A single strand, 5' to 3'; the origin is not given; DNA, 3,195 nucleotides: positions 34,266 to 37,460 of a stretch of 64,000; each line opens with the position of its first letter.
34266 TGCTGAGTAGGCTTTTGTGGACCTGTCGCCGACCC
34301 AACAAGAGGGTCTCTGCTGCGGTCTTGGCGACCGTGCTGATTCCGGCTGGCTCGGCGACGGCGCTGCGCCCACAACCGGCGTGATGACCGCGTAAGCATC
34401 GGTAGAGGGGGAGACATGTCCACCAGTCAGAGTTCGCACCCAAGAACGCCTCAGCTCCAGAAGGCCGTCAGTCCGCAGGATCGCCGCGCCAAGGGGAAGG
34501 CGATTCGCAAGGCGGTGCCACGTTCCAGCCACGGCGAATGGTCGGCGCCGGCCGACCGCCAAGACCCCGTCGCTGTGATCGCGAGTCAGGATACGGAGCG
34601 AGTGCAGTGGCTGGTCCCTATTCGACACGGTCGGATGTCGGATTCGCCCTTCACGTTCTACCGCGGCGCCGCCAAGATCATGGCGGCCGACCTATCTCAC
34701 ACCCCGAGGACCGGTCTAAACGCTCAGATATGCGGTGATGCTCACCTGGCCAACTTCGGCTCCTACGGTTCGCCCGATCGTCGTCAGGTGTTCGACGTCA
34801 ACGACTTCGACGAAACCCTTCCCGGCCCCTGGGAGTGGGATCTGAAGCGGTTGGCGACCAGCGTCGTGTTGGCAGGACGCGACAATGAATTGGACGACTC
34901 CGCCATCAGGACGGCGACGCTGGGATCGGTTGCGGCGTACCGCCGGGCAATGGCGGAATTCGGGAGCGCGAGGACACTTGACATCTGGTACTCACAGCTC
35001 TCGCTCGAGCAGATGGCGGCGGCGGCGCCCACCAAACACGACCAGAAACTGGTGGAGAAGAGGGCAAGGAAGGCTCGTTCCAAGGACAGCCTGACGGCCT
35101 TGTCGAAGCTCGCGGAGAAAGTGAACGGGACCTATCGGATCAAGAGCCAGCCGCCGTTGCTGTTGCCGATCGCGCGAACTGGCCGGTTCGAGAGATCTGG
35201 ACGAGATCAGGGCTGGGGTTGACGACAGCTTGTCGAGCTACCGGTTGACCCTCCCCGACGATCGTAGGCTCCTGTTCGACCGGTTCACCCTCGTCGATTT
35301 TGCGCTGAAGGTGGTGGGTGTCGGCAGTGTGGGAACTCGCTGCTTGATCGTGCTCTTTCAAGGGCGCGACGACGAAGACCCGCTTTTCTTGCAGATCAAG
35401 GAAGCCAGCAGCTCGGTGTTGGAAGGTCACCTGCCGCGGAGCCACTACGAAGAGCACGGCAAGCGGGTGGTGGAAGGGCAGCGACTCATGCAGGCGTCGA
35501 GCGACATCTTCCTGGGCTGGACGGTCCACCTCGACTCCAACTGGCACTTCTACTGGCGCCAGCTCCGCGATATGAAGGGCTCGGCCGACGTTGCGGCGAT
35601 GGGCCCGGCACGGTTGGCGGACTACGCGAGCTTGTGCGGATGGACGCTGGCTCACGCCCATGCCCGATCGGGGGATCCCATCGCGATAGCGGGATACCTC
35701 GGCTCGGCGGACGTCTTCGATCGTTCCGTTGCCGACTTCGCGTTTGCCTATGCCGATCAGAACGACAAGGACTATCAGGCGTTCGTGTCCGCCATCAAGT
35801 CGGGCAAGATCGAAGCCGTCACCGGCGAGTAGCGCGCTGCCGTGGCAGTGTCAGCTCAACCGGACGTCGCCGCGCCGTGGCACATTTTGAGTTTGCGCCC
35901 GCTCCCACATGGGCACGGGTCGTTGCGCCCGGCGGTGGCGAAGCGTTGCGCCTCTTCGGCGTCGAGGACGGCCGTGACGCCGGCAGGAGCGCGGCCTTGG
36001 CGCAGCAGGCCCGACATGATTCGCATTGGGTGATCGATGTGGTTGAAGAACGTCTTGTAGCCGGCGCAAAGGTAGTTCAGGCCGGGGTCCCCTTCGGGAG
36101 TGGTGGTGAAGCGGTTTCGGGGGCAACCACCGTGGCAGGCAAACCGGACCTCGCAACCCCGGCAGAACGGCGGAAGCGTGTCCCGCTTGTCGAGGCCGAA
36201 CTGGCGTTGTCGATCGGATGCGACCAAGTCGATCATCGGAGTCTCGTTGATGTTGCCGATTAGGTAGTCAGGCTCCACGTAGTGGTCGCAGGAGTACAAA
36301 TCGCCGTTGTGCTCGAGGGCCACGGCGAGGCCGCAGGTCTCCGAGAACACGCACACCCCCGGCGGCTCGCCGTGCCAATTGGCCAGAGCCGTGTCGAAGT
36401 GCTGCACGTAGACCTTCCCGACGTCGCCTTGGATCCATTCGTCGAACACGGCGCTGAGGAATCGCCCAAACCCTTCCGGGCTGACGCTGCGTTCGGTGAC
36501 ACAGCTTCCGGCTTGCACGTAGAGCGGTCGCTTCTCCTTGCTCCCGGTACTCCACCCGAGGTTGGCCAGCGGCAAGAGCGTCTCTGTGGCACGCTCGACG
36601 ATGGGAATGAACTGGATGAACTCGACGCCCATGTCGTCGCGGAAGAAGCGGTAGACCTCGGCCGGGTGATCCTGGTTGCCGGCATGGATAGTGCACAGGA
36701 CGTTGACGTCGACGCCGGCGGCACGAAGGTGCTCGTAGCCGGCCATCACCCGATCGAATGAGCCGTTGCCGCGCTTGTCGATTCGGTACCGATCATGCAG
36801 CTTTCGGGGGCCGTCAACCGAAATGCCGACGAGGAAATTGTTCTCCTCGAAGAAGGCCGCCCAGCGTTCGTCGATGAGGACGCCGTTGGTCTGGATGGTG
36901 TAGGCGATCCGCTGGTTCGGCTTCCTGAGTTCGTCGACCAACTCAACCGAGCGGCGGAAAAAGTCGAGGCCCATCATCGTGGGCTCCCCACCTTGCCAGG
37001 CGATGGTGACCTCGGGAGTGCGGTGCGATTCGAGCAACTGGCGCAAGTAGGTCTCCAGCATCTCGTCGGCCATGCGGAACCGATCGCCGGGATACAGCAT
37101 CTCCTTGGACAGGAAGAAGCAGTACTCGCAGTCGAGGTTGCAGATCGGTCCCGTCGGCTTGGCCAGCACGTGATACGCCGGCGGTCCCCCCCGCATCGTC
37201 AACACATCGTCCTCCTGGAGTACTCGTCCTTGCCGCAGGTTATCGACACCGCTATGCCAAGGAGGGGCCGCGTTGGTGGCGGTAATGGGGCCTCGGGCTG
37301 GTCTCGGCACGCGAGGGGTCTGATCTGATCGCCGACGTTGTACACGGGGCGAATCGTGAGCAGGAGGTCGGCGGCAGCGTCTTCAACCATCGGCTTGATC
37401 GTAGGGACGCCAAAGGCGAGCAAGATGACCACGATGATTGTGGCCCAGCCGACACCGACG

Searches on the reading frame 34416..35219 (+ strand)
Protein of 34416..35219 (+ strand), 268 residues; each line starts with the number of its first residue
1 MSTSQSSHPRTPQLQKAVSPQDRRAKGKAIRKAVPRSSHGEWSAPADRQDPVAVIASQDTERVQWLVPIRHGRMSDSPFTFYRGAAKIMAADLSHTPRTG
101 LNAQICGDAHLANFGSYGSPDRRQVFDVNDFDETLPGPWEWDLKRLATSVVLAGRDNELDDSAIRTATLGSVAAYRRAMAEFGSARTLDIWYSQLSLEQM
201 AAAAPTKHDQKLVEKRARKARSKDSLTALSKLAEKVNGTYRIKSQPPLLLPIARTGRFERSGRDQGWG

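Call 58: search_protein_families(library=pfam, proteins=[window:34416-35219:+], max_evalue=0.0001)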
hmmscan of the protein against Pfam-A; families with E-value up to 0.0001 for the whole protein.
window:34416-35219:+ (268 aa): 1 family
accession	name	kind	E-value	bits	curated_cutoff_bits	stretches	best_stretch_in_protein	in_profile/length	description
PF10009.15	DUF2252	-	2.2e-67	228.2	22.3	1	62-253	1-191/392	Uncharacterized protein conserved in bacteria (DUF2252)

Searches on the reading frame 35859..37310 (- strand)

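Call 58: search_protein_families(library=pfam, proteins=[window:35859-37310:-], max_evalue=0.0001)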
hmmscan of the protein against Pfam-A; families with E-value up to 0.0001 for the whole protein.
window:35859-37310:- (484 aa): 3 families
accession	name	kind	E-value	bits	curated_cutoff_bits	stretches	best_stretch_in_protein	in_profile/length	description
PF04055.27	Radical_SAM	-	6.1e-19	69.2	29.5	1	53-222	3-165/166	Radical SAM superfamily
PF13186.11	SPASM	-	1.6e-09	38.4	21.5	1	330-387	8-67/67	Iron-sulfur cluster-binding domain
PF02810.21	SEC-C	-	3.5e-08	33.6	20.4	1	462-479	1-18/19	SEC-C motif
